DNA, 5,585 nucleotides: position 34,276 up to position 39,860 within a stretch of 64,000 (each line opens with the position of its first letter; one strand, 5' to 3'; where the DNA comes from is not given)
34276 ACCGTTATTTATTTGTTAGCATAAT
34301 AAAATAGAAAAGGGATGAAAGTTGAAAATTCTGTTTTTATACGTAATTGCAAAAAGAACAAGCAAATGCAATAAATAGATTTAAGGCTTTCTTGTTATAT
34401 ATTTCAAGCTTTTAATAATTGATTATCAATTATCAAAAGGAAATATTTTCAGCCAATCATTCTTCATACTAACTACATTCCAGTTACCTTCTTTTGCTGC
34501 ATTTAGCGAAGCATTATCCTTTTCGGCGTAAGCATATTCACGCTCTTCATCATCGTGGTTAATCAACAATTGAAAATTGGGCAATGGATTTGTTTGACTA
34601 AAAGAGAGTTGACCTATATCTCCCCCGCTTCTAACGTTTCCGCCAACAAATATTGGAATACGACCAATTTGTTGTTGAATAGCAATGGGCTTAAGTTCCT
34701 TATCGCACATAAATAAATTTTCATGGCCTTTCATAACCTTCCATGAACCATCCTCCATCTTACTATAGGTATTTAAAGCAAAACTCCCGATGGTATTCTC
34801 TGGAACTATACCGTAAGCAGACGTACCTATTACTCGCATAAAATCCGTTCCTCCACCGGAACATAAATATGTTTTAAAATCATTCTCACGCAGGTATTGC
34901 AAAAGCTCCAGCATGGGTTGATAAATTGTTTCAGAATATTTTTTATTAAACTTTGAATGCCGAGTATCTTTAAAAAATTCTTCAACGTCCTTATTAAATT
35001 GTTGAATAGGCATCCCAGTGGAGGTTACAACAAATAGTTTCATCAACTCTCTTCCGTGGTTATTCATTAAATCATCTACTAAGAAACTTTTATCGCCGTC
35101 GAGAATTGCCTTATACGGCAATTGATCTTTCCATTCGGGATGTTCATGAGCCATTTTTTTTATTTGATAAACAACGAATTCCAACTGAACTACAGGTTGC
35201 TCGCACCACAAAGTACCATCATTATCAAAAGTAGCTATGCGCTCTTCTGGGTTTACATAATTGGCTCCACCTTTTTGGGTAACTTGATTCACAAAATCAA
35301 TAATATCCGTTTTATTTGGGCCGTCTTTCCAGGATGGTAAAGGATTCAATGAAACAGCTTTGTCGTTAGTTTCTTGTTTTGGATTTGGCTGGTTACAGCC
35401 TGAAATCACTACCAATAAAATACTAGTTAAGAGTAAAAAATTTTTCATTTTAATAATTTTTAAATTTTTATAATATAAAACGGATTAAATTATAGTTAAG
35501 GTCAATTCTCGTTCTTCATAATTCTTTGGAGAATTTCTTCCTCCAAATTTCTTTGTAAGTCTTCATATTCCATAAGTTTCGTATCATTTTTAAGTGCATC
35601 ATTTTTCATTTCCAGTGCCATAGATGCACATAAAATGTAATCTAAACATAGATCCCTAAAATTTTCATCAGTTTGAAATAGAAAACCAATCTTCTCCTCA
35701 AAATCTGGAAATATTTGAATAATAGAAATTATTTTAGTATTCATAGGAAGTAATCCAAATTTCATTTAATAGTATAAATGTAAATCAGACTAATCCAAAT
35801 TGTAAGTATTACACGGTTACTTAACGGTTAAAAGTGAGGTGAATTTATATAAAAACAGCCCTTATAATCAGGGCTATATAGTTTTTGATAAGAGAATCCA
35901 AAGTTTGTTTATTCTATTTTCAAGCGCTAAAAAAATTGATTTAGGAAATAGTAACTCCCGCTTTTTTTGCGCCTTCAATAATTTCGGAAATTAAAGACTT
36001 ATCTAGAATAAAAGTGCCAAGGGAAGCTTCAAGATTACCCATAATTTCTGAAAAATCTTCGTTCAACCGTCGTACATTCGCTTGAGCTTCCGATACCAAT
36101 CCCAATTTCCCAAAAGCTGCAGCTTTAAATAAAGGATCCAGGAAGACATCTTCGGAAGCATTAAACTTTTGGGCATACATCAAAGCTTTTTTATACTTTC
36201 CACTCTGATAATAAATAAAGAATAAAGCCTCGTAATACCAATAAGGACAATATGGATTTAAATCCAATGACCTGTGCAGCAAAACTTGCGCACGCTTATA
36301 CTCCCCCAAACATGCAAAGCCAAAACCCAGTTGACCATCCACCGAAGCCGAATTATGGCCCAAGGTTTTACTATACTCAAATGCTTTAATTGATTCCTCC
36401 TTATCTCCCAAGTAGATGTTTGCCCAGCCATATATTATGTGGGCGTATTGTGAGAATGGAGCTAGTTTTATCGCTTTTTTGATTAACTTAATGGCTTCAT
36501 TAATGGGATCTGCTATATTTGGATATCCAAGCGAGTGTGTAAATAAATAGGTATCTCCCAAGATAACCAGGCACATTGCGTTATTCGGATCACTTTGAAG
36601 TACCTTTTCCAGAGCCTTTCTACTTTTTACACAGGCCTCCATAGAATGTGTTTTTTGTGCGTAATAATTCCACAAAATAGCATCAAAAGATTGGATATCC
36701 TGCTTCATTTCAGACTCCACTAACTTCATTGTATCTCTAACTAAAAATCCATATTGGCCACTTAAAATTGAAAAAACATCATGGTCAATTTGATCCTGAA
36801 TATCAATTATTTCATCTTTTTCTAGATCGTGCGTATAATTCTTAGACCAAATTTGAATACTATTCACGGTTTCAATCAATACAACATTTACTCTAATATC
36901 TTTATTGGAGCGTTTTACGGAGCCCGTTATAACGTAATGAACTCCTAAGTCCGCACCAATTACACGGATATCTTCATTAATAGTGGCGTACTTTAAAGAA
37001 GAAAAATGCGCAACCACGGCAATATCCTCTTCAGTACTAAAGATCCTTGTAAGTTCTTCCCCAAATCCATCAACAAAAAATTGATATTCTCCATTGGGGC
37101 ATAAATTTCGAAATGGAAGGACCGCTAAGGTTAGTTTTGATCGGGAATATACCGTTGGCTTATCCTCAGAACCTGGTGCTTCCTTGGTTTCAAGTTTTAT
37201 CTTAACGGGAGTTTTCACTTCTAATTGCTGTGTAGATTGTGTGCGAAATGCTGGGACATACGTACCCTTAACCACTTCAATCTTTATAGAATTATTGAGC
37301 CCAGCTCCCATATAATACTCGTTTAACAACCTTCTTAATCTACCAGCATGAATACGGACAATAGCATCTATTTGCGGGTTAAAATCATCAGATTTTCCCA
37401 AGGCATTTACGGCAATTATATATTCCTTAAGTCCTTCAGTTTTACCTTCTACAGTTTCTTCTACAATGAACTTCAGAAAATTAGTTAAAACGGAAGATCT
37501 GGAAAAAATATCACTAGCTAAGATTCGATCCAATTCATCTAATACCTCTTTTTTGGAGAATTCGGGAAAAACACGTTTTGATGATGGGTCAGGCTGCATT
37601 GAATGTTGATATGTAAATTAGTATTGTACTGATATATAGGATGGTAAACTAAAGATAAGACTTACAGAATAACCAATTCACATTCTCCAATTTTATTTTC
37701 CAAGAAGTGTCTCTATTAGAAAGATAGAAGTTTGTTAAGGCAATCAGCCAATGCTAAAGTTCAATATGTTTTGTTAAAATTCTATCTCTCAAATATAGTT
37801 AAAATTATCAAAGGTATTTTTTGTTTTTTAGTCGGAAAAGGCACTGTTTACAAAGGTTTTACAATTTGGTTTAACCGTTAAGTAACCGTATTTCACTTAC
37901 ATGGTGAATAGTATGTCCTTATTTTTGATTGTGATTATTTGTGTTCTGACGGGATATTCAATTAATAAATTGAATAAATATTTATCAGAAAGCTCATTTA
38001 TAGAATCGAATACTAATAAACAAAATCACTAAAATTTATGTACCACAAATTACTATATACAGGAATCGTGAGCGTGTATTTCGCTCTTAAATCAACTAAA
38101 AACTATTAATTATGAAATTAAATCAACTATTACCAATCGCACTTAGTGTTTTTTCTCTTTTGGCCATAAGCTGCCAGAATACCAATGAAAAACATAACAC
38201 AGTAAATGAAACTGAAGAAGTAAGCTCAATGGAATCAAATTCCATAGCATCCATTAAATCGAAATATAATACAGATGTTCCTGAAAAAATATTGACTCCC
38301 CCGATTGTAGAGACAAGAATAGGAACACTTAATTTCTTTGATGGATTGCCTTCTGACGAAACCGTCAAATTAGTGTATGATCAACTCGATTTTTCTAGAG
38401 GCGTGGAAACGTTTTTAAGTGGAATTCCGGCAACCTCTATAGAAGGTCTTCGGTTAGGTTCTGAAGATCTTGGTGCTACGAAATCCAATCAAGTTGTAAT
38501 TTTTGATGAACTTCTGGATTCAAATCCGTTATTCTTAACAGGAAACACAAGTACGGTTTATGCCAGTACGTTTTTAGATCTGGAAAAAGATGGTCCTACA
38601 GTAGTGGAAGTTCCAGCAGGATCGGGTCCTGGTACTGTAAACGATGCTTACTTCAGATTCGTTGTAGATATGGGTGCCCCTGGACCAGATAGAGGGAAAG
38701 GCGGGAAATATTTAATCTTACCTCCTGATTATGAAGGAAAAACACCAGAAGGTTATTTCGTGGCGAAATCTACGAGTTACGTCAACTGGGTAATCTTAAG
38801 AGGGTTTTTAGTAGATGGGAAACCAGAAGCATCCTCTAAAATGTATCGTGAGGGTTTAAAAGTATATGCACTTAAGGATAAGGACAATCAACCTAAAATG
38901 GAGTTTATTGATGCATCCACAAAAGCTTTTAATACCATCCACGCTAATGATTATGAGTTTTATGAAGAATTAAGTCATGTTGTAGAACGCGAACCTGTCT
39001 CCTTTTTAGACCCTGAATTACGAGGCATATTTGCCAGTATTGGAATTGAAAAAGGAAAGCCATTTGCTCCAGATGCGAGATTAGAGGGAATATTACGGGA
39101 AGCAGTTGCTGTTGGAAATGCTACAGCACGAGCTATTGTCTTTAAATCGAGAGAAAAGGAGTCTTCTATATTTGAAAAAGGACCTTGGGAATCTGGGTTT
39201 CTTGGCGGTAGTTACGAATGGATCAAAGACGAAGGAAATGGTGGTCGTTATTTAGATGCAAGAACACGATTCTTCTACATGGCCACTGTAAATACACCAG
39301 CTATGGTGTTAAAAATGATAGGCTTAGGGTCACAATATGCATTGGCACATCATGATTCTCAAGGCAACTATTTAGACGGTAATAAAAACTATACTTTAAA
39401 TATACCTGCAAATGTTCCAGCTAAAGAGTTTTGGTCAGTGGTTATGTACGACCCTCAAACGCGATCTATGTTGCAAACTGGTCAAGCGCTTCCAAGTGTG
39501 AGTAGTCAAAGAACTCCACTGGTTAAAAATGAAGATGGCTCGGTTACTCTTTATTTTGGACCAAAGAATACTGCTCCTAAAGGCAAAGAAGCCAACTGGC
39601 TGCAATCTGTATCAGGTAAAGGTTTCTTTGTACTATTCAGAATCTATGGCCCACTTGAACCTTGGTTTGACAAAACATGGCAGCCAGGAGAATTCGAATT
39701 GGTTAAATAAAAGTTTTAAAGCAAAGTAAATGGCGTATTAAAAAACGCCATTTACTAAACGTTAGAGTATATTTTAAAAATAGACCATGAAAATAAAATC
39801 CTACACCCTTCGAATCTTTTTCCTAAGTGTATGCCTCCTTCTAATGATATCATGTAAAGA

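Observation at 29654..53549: Candidate undescribed system: a ~24-kb self-regulated envelope island of 26 genes (21 exported or membrane products, two paralogous sensor-regulators, three paralogous ~80-aa proteins, a 4-copy operator box)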

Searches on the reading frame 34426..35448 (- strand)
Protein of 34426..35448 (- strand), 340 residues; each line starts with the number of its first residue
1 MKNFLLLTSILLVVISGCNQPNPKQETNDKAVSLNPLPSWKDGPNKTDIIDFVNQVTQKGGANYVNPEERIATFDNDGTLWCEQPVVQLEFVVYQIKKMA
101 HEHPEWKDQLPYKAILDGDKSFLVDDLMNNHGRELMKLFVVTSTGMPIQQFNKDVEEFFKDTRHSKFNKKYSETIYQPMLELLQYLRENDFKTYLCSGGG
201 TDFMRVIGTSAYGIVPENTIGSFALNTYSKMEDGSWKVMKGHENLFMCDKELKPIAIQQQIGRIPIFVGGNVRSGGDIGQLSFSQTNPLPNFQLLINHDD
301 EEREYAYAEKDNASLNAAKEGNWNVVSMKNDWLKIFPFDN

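Call 4: search_protein_families(library=pfam, max_evalue=0.01, proteins=[window:34426-35448:-])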
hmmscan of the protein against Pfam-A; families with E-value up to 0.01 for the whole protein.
window:34426-35448:- (340 aa): 2 families
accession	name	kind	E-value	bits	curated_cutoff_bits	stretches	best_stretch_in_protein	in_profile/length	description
PF12710.13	HAD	-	2.6e-07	31.7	27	1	72-222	1-130/189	haloacid dehalogenase-like hydrolase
PF00702.32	Hydrolase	-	0.00087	20.2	26.4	1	71-213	3-136/191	haloacid dehalogenase-like hydrolase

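Call 13: search_protein_families(library=ncbifam, max_evalue=0.01, proteins=[window:34426-35448:-])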
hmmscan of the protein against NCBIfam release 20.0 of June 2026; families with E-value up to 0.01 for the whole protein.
window:34426-35448:- (340 aa): 0 families

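Call 105: search_protein_families(library=padloc, max_evalue=0.001, proteins=[window:34426-35448:-])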
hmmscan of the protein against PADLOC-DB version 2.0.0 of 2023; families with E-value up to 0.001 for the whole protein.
window:34426-35448:- (340 aa): 0 families

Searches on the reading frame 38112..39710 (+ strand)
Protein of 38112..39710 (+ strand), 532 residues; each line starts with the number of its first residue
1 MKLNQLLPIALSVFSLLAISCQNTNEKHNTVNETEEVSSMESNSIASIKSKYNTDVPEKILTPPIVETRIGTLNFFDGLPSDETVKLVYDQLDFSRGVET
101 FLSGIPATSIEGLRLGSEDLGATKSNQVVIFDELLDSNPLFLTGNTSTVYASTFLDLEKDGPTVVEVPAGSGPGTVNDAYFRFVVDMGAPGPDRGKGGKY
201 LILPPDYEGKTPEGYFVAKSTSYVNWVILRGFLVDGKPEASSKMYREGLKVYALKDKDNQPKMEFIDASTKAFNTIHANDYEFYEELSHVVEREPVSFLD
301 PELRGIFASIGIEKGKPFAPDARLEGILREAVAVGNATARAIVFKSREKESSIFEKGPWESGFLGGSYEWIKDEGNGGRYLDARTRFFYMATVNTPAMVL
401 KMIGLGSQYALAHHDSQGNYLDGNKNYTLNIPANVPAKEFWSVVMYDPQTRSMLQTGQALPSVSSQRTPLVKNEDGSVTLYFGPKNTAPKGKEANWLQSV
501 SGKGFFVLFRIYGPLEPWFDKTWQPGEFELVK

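Call 4: search_protein_families(library=pfam, max_evalue=0.01, proteins=[window:38112-39710:+])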
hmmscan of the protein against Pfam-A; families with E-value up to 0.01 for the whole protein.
window:38112-39710:+ (532 aa): 2 families
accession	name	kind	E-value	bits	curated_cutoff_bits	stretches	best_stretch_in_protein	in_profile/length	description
PF06742.16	DUF1214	-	2.5e-31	109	25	1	407-515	2-111/112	Protein of unknown function (DUF1214)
PF06863.17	DUF1254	-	1.2e-24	87.5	22.2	1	126-252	2-132/133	Protein of unknown function (DUF1254)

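Call 39: search_solved_structures(query=window:38112-39710:+, max_evalue=0.01)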
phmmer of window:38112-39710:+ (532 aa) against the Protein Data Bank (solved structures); distinct sequences matched with E-value up to 0.01: 3.
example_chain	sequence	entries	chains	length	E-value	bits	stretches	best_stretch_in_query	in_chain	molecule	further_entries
3vb9_A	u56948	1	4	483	5.7e-74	252.6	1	64-532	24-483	Uncharacterized protein VPA0735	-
2p3y_A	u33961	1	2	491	6.1e-74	252.5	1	64-532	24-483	Hypothetical protein VPA0735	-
3u07_A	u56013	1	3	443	1.2e-05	27.1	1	407-527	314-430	uncharacterized protein VPA0106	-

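Call 79: search_protein_families(library=ncbifam, max_evalue=0.001, proteins=[window:38112-39710:+])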
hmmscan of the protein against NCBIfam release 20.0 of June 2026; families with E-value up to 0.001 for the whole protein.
window:38112-39710:+ (532 aa): 0 families

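Call 100: list_cluster_members(proteins=[P0009, P0001, window:38112-39710:+])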
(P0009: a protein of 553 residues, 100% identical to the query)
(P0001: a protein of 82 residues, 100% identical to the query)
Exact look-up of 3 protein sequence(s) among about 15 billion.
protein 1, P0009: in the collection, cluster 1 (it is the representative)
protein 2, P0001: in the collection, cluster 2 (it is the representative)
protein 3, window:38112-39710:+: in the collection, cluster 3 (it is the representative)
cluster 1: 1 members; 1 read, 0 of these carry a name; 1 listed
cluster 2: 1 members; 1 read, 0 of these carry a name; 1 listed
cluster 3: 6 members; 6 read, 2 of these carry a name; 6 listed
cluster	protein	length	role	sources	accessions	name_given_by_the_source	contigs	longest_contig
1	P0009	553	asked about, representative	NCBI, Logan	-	-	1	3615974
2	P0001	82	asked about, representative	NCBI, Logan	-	-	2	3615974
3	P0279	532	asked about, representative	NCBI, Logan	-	-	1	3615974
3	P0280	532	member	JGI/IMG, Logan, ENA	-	hypothetical protein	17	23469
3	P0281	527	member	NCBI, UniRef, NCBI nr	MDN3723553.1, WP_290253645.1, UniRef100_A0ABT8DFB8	DUF1254 domain-containing protein [Aequorivita sp. SDUM287046] | DUF1254 domain-containing protein n=1 Tax=Aequorivita aurantiaca TaxID=3053356 ... | DUF1254 domain-containing protein [Aequorivita aurantiaca]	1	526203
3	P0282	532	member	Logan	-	-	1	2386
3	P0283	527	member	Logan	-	-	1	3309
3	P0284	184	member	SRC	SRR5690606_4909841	-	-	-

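Call 105: search_protein_families(library=padloc, max_evalue=0.001, proteins=[window:38112-39710:+])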
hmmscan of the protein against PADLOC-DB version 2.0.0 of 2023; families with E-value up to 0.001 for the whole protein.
window:38112-39710:+ (532 aa): 0 families
